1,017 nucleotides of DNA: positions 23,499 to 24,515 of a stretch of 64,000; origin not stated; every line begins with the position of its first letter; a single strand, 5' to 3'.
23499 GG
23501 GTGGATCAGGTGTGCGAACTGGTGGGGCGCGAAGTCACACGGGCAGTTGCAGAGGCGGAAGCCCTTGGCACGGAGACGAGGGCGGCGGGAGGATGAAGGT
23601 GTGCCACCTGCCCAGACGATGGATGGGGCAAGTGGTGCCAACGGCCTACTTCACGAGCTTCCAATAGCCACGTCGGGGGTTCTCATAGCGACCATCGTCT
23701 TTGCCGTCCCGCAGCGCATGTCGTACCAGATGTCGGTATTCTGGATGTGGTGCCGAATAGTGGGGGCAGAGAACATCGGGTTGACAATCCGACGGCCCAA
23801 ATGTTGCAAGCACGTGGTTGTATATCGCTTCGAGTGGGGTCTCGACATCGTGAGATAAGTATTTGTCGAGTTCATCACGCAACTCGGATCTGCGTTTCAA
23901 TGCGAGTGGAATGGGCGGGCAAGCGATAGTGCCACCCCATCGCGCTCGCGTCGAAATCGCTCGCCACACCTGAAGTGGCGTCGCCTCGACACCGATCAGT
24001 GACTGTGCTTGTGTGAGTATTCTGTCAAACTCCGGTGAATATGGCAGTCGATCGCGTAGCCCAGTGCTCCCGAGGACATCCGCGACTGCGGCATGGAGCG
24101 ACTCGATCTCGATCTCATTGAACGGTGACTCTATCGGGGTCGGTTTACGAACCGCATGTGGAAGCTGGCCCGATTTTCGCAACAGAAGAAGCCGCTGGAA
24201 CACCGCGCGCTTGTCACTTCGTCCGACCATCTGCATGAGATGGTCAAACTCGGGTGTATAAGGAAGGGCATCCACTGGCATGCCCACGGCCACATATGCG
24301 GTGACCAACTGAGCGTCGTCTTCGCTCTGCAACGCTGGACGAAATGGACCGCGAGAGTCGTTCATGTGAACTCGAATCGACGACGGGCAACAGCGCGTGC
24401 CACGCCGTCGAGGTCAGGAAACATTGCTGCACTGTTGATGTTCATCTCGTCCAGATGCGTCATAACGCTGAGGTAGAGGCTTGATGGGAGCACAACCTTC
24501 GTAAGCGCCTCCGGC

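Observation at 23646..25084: Translationally coupled FRG-domain gene plus duplicated-module/winged-helix gene: candidate uncharacterised two-gene system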

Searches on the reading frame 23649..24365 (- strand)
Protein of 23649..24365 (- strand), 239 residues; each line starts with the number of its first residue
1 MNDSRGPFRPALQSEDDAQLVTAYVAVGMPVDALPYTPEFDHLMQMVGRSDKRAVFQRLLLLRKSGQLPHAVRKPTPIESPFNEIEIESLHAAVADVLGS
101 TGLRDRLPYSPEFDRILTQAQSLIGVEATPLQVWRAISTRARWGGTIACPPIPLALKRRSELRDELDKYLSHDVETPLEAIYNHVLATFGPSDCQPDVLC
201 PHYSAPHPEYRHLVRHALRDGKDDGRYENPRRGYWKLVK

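Call 3: search_protein_families(library=pfam, proteins=[window:23649-24365:-], max_evalue=1)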
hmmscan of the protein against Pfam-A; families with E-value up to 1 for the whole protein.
window:23649-24365:- (239 aa): 0 families

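Call 4: search_protein_families(library=padloc, proteins=[window:23649-24365:-], max_evalue=1)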
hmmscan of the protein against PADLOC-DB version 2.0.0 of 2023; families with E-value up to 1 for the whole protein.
window:23649-24365:- (239 aa): 0 families

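Call 6: find_homologous_proteins(query=window:23649-24365:-, max_evalue=0.001)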
Query window:23649-24365:- (239 aa): 1 proteins with E <= 0.001 among 329 candidates.
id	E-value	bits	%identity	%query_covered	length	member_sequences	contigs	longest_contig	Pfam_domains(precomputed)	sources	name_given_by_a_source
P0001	4.3e-160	549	100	100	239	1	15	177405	-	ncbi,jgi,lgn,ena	ncbi:MAG: hypothetical protein ACK5ZG_15735 [Phycisphaerae bacterium]|jgi:hypothetical protein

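Call 7: search_protein_families(library=ncbifam, proteins=[window:23649-24365:-], max_evalue=0.01)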
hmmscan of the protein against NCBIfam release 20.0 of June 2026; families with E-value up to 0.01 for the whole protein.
window:23649-24365:- (239 aa): 0 families

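Call 16: predict_structure(protein=window:23649-24365:-)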
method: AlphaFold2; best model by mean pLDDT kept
length: 239 residues; sequences in the alignment: 1
mean_pLDDT: 36.9   pTM: 0.19
mean pLDDT of the five models: 36.9, 35.7, 35.0, 33.9, 33.7
residues with pLDDT >= 90: 0; 70-90: 0; 50-70: 0; < 50: 239
segments of 3 or more residues with pLDDT < 50: 1-239
pLDDT, mean of each block of 10 residues (from residue 1): 34 38 37 41 42 44 39 31 32 36 35 42 36 39 30 31 38 38 39 34 33 39 41 35
secondary structure, 60 per line:
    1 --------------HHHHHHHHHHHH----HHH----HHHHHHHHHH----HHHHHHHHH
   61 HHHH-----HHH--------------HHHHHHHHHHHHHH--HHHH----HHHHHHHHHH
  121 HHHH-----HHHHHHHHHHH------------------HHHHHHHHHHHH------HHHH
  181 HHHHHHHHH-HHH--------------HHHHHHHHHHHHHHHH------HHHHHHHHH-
elements in order: H15-26 H38-47 H52-64 H87-100 H103-106 H111-124 H130-140 H159-170 H177-189 H208-223 H230-238

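Call 17: find_encoding_contigs(protein=P0001, flank=10000, max_places=10)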
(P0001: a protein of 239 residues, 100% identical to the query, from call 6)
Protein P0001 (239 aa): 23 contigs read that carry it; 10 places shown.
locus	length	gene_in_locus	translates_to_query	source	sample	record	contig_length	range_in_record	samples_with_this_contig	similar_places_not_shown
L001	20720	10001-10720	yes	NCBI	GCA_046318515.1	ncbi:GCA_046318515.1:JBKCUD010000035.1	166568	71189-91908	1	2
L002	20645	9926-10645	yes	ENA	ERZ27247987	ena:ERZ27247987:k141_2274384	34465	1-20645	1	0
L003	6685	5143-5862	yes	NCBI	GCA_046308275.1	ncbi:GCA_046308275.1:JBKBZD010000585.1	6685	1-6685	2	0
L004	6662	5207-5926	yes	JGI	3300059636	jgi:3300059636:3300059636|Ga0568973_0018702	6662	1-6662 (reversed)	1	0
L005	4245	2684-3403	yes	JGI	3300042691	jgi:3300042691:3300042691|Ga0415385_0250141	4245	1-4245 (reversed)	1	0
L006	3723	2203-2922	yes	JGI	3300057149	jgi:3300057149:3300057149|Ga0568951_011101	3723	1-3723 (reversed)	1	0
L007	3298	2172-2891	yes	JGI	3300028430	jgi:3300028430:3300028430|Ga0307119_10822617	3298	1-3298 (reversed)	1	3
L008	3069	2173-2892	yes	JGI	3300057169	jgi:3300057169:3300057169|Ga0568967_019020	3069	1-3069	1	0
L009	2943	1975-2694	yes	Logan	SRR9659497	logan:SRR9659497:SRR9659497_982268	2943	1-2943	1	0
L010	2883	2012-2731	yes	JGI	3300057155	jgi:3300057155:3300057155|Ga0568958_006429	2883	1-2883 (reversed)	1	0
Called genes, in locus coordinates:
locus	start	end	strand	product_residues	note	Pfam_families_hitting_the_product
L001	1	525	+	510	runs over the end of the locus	PF03372:Exo_endo_phos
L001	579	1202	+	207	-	PF00404:Dockerin_1 (faint)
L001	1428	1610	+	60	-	PF00471:Ribosomal_L33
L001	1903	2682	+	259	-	PF00584:SecE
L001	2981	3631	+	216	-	PF02357:NusG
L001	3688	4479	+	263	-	PF14025:DUF4241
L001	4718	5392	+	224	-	PF14520:HHH_5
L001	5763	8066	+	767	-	-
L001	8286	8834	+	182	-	PF10263:SprT-like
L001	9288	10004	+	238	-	PF08867:FRG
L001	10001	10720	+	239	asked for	-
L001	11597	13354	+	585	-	PF13510:Fer2_4, PF10588:NADH-G_4Fe-4S_3, PF22117:Fer4_Nqo3, PF22151:Fer4_NDSU1, PF00384:Molybdopterin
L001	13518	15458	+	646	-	PF00082:Peptidase_S8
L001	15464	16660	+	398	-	PF00730:HhH-GPD, PF00633:HHH, PF14815:NUDIX_4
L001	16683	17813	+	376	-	PF12704:MacB_PCD, PF02687:FtsX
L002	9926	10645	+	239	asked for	-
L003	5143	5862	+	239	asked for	-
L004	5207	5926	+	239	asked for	-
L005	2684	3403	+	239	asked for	-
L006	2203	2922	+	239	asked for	-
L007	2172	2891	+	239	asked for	-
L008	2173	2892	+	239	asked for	-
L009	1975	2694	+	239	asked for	-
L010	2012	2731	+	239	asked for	-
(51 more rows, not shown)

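Call 19: search_protein_representatives(protein=window:23649-24365:-)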
Query: 239 residues. Proteins with E-value up to 0.001 (for the whole library): 196; up to 1e-10: 70; up to 1e-30: 1. The best 150 are listed.
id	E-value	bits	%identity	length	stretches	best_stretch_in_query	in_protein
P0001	1.4e-160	548.7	100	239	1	1-239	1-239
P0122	1.1e-20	90.6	52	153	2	11-70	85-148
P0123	1.1e-18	84.0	50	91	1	148-236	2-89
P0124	4.0e-18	82.2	43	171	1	7-142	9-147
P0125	4.4e-18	82.1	42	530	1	10-140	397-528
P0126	7.9e-18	81.2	43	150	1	8-139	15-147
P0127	9.8e-18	80.9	51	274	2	13-71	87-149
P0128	8.0e-17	77.9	42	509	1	15-140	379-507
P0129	1.1e-16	77.5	40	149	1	12-144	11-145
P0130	1.3e-16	77.2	42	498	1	13-140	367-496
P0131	3.0e-16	76.0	41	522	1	16-139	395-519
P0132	3.1e-16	76.0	40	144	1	10-140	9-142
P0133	5.9e-16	75.1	41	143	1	12-139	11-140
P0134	1.1e-15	74.2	46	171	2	9-71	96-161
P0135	1.7e-15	73.6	39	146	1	8-138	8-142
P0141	9.4e-15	71.2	40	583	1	6-139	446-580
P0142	1.8e-14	70.3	42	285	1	18-138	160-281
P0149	9.0e-14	67.9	42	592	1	17-140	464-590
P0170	5.9e-12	62.0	45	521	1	146-237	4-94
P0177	1.5e-11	60.7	35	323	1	15-151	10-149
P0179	1.6e-11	60.6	38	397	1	146-236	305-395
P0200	3.2e-09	53.0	39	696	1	14-141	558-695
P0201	3.8e-09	52.8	51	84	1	11-76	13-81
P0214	1.3e-08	51.1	36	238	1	22-141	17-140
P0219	2.3e-08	50.3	55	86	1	14-69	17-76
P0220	2.3e-08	50.3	40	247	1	148-222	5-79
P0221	2.3e-08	50.2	41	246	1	136-237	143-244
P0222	2.8e-08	50.0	46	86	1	3-73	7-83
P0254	4.9e-06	42.6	35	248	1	148-236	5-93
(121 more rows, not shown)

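Call 20: search_protein_families(library=pfam, proteins=[P0125, P0128, P0141, P0149, P0200, P0170, P0179, P0221, P0220, P0254], max_evalue=0.01)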
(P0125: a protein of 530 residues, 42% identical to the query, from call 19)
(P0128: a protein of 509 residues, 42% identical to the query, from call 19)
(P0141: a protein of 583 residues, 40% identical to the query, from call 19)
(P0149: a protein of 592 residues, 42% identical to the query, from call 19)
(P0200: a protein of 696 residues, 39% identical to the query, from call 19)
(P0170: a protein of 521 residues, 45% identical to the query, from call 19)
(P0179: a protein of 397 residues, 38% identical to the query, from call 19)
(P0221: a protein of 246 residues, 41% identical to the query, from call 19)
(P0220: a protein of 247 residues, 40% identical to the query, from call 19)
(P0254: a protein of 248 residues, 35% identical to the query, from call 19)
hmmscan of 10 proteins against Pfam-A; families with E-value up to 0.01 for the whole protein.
P0125 (530 aa): 3 families
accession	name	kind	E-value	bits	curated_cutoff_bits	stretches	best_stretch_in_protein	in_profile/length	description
PF05448.18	AXE1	-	2e-09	37.1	21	1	83-319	68-290/321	Acetyl xylan esterase (AXE1)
PF12146.15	Hydrolase_4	-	0.00045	20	27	0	165-239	40-111/239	Serine aminopeptidase, S33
PF00561.26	Abhydrolase_1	-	0.0021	18.2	25.8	0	123-234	23-99/245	alpha/beta hydrolase fold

P0128 (509 aa): 2 families
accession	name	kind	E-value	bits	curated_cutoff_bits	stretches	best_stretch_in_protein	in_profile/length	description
PF05448.18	AXE1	-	6.1e-12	45.4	21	1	63-300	62-289/321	Acetyl xylan esterase (AXE1)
PF12146.15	Hydrolase_4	-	0.00068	19.4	27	0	81-212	3-104/239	Serine aminopeptidase, S33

P0141 (583 aa): 1 family
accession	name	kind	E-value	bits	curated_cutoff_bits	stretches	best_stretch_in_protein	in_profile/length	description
PF05448.18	AXE1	-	1e-10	41.3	21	1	99-238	60-195/321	Acetyl xylan esterase (AXE1)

P0149 (592 aa): 3 families
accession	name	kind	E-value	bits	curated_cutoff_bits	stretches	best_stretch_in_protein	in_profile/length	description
PF05448.18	AXE1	-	2.3e-06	27.1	21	1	56-341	55-313/321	Acetyl xylan esterase (AXE1)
PF07859.19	Abhydrolase_3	-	0.00045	20.5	25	1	171-237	45-108/210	alpha/beta hydrolase fold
PF01764.32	Lipase_3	-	0.0089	16.4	22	0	185-243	53-109/140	Lipase (class 3)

P0200 (696 aa): 2 families
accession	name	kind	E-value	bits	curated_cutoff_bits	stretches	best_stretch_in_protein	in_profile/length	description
PF00206.25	Lyase_1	-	1.7e-61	208.8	27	1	26-330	6-312/312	Lyase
PF14698.11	ASL_C2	-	1e-16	61.5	27.3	1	400-474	2-68/69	Argininosuccinate lyase C-terminal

P0170 (521 aa): 1 family
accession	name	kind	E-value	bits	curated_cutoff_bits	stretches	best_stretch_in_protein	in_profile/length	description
PF13020.12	NOV_C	-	1e-16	61.2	22.1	1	396-491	1-88/91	Protein NO VEIN, C-terminal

P0179 (397 aa): 3 families
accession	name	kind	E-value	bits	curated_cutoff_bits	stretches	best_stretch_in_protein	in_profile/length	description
PF02882.25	THF_DHG_CYH_C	-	1.1e-56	191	27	1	127-289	2-157/160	Tetrahydrofolate dehydrogenase/cyclohydrolase, NAD(P)-binding domain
PF00763.28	THF_DHG_CYH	-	6.2e-28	97.8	32.8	1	9-123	1-115/115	Tetrahydrofolate dehydrogenase/cyclohydrolase, catalytic domain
PF01262.27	AlaDh_PNT_C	-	0.0063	16.4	23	0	188-234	76-130/214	Alanine dehydrogenase/PNT, C-terminal domain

P0221 (246 aa): 0 families

P0220 (247 aa): 3 families
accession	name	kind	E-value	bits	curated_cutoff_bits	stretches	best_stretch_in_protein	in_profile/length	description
PF01844.29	HNH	-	1.4e-10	41.6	21.4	1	169-216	1-45/47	HNH endonuclease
PF14279.12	HNH_5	-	2.6e-05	24.5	27.5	1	169-215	1-43/56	HNH endonuclease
PF13391.12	HNH_2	-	0.00084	19.6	21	1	169-214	1-57/66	HNH endonuclease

P0254 (248 aa): 0 families

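Call 42: find_related_loci(query=A7, collection=genome_contigs, flank=8000)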
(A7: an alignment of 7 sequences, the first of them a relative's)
Query A7 (166 aa) in genome_contigs; peptide patterns used: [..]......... (x = any residue, [..] = any of these).
78 stretches matched a pattern; 33 encode a relative of the query (tblastn E <= 1e-3); 33 distinct loci.
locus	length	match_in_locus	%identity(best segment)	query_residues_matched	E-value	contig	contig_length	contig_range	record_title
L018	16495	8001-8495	85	1-166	3e-90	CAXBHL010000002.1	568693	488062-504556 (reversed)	MAG TPA_asm: uncultured Phycisphaerales bacterium isolate ERR2762155_binner12_Refined_22 genome assembly, contig: ERZ342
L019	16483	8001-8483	80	1-166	1e-82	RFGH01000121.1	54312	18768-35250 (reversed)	MAG: Planctomycetota bacterium isolate J019 k99_771532, whole genome shotgun sequence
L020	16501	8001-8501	75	1-166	7e-79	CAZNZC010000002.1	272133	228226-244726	MAG TPA_asm: uncultured Phycisphaeraceae bacterium isolate SRP344714_co1_205 genome assembly, contig: NODE_73_length_272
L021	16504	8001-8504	76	1-166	9e-79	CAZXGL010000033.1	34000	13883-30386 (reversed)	MAG TPA_asm: uncultured Phycisphaeraceae bacterium isolate SRP344714_co2_82 genome assembly, contig: NODE_3123_length_34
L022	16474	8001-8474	70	1-166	5e-68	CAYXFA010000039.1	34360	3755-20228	MAG TPA_asm: uncultured Phycisphaeraceae bacterium isolate SRP268622_co1_39 genome assembly, contig: NODE_2399_length_34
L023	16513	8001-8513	61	1-166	2e-59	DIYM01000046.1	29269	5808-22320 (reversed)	MAG TPA_asm: Phycisphaerales bacterium UBA6054 UBA6054_contig_1197, whole genome shotgun sequence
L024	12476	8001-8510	54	1-166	7e-50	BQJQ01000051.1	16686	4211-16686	MAG: Phycisphaeraceae bacterium DHS20C14 DNA, sequence051, whole genome shotgun sequence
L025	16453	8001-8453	55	15-166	2e-45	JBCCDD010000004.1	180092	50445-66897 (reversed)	MAG: Planctomycetota bacterium isolate P01_A01_bin.75 k141_346090_length_180092_cov_36.6637, whole genome shotgun sequen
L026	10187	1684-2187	51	7-166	2e-41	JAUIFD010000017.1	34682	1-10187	MAG: Phycisphaerae bacterium isolate 8_bin.68 NODE_1408_length_34682_cov_0.989813, whole genome shotgun sequence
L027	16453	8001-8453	56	14-166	1e-41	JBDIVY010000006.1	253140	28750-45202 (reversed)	MAG: Phycisphaerales bacterium isolate Bin_30 NODE_33_length_253140_cov_10.055969, whole genome shotgun sequence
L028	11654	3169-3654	50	24-166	5e-41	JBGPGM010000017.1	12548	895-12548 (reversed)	MAG: Phycisphaerae bacterium isolate OBJ_0618_7090110_42 k141_11488577_length_12548_cov_13.0013, whole genome shotgun se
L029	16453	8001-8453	54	14-166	1e-39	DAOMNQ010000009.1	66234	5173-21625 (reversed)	MAG TPA_asm: Phycisphaerales bacterium isolate AMR_MDS_5908 NODE_201_length_66234_cov_4.579413, whole genome shotgun seq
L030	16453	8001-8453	54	14-166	1e-39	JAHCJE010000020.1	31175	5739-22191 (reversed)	MAG: Phycisphaeraceae bacterium isolate TGS_PLA3 PLA3_20, whole genome shotgun sequence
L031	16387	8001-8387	60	44-166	6e-40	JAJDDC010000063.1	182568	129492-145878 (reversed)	MAG: Phycisphaerales bacterium isolate OFTM359 OFTM359_62, whole genome shotgun sequence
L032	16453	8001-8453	55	14-166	2e-39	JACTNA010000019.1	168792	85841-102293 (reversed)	MAG: Planctomycetota bacterium isolate BJ19 scaffold_87, whole genome shotgun sequence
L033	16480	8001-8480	50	1-166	1e-38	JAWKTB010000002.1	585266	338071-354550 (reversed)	MAG: Phycisphaerales bacterium isolate ABC1.169 ABC1.169.fa-2, whole genome shotgun sequence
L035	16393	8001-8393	54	43-166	3e-37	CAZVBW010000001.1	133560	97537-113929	MAG TPA_asm: uncultured Phycisphaeraceae bacterium isolate SRP063590_co1_115 genome assembly, contig: NODE_119_length_13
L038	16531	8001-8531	44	1-166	4e-34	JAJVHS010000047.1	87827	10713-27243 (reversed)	MAG: Phycisphaerales bacterium isolate Bin_122_1R c_000000001115, whole genome shotgun sequence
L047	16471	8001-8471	40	16-166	1e-24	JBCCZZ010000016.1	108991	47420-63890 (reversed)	MAG: Planctomycetota bacterium isolate P01_F01_bin.47 k141_389795_length_108991_cov_21.4228, whole genome shotgun sequen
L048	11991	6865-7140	43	78-166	2e-11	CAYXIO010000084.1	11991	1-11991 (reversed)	MAG TPA_asm: uncultured Planctomycetales bacterium isolate binchicken_co16_149 genome assembly, contig: NODE_8938_length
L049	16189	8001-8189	43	44-98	6e-9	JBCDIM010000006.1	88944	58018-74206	MAG: Planctomycetota bacterium isolate P01_H01_bin.18 k141_2060130_length_88944_cov_46.0000, whole genome shotgun sequen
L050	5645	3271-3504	37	24-97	7e-4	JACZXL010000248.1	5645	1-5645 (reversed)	MAG: Planctomycetota bacterium isolate B23T1B5 B23T1B5_NODE24140, whole genome shotgun sequence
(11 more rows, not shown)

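Call 63: search_protein_families(library=pfam, proteins=[L047:8022-8495:+, L049:7938-8222:+, L050:3226-3537:+, P0127, P0214, P0177, P0142, P0221], max_evalue=0.1)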
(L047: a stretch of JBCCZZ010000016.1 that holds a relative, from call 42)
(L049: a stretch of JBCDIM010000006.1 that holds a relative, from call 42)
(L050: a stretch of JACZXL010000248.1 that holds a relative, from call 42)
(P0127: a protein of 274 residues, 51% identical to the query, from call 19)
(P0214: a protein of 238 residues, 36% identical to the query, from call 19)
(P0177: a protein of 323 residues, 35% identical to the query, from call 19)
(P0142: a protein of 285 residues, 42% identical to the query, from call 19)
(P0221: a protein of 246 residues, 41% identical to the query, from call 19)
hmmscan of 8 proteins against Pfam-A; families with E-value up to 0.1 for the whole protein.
L047:8022-8495:+ (158 aa): 0 families

L049:7938-8222:+ (95 aa): 0 families

L050:3226-3537:+ (104 aa): 1 family
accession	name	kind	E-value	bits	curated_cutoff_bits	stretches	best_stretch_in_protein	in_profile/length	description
PF13837.12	Myb_DNA-bind_4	-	0.04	14.7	27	1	52-86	31-65/89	Myb/SANT-like DNA-binding domain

P0127 (274 aa): 0 families

P0214 (238 aa): 0 families

P0177 (323 aa): 5 families
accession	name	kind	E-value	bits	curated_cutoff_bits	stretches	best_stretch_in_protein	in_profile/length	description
PF04978.18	MST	-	1.6e-07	32.3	27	1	181-301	10-140/149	Mycothiol-S-transferase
PF07609.16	DUF1572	-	5.7e-07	29.9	23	1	166-319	3-157/163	Protein of unknown function (DUF1572)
PF12867.12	DinB_2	-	2.6e-06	28.4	24.8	1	180-300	5-123/128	DinB superfamily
PF11716.13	MDMPI_N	-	0.027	15.6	24.2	0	186-281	10-117/140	Mycothiol maleylpyruvate isomerase N-terminal domain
PF05163.17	DinB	-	0.068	13.6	23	0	174-305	9-139/165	DinB family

P0142 (285 aa): 1 family
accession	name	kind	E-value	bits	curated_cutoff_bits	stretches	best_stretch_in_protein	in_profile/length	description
PF00903.31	Glyoxalase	-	0.00051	20.9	20.6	1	14-114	3-119/121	Glyoxalase/Bleomycin resistance protein/Dioxygenase superfamily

P0221 (246 aa): 0 families

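Call 66: predict_structure(alignment_id=A9)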
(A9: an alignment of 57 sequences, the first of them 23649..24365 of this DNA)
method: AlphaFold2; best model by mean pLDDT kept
length: 239 residues; sequences in the alignment: 57
mean_pLDDT: 91.5   pTM: 0.68
mean pLDDT of the five models: 91.5, 91.0, 90.7, 90.6, 90.4
residues with pLDDT >= 90: 188; 70-90: 36; 50-70: 6; < 50: 9
segments of 3 or more residues with pLDDT < 50: 141-146
pLDDT, mean of each block of 10 residues (from residue 1): 58 91 96 97 98 98 94 85 88 93 95 97 93 91 60 97 98 98 98 97 88 96 97 96
secondary structure, 60 per line:
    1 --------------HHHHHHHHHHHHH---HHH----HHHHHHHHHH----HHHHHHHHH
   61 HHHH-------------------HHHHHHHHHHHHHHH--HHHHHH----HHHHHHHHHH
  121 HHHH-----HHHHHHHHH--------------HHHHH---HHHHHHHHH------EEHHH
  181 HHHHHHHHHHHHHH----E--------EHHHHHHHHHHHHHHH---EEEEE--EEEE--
elements in order: H15-27 H38-47 H52-64 H84-98 H101-106 H111-124 H130-138 H153-157 H161-169 H178-194 H209-223 E227-231 E234-237
